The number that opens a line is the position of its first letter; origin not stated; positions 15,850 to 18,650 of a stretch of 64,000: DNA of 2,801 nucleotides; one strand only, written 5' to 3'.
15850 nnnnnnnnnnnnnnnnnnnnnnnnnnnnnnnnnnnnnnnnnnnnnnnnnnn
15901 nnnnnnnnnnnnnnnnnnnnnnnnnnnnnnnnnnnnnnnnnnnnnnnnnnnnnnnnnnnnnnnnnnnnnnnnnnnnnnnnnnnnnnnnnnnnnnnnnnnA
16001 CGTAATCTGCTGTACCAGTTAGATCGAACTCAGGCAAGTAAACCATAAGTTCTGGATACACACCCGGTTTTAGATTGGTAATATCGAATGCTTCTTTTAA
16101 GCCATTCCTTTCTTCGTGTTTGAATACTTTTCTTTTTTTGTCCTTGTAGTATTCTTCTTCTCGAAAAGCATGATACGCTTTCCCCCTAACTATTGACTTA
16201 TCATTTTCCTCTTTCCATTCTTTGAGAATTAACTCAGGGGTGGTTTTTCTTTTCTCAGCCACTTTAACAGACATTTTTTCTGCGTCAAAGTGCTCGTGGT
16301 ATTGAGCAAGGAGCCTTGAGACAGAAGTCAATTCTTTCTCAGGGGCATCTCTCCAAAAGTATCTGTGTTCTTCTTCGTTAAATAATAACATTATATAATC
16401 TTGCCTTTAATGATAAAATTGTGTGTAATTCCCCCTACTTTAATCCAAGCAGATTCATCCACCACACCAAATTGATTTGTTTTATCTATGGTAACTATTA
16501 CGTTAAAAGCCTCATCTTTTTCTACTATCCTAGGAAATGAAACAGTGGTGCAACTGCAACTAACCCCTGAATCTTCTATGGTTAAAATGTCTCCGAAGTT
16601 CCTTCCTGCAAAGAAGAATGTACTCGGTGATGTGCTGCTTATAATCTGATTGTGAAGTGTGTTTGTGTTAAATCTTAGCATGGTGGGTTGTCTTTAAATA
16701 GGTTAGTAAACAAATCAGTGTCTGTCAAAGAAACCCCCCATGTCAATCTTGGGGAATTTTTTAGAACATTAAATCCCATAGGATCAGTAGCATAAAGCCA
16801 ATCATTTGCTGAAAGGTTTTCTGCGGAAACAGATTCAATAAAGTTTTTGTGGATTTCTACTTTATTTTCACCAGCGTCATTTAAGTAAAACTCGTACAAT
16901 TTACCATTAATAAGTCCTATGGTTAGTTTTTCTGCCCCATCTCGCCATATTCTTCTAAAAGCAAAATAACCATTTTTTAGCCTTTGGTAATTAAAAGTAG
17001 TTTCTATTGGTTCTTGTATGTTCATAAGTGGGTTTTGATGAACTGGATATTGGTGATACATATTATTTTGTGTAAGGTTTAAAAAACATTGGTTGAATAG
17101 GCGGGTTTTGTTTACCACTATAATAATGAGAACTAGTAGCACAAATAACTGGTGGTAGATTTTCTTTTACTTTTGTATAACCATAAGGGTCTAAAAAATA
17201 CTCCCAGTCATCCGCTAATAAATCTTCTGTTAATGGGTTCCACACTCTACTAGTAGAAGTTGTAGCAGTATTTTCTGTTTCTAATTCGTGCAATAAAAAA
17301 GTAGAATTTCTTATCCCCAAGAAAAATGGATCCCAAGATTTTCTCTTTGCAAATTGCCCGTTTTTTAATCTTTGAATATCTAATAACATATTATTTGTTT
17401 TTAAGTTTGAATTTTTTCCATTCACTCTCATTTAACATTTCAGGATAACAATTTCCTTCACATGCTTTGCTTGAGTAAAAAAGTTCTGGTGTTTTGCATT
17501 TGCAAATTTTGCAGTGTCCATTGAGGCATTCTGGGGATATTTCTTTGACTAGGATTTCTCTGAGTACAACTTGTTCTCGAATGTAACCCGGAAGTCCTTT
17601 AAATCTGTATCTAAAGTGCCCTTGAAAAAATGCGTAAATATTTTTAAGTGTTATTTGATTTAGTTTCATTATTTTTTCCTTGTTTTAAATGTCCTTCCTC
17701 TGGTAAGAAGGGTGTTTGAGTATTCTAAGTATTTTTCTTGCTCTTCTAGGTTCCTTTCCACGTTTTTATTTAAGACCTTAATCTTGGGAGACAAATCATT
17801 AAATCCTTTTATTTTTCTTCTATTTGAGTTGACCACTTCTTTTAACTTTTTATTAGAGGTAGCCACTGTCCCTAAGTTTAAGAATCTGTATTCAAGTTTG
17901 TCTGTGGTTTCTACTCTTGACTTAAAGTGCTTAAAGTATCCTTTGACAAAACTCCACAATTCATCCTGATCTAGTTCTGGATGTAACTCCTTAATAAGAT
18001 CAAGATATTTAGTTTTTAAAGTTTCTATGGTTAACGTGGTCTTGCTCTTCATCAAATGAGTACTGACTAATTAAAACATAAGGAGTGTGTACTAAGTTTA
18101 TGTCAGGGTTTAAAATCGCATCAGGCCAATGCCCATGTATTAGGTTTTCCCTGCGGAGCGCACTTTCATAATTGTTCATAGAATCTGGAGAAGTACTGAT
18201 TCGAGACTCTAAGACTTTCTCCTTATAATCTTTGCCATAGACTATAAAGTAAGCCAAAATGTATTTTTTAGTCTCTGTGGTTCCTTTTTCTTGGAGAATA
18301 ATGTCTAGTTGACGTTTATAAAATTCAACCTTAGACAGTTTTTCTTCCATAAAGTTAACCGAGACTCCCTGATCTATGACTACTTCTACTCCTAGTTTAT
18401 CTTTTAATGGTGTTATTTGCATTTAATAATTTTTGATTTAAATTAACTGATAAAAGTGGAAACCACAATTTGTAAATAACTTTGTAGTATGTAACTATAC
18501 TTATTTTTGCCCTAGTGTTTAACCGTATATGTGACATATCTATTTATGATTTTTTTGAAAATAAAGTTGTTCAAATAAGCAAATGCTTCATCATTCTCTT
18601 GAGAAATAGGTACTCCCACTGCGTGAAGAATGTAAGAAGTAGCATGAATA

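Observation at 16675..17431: Tandem pair of DUF2829/Tad2-like genes: candidate anti-Thoeris (cyclic-ADPR sponge) module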

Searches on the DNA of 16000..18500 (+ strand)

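Call 6: search_dna_similar(query=window:16000-18500:+, collection=phages, mode=distant)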
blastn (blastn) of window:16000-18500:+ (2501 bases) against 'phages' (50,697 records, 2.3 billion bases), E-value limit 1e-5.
No match.
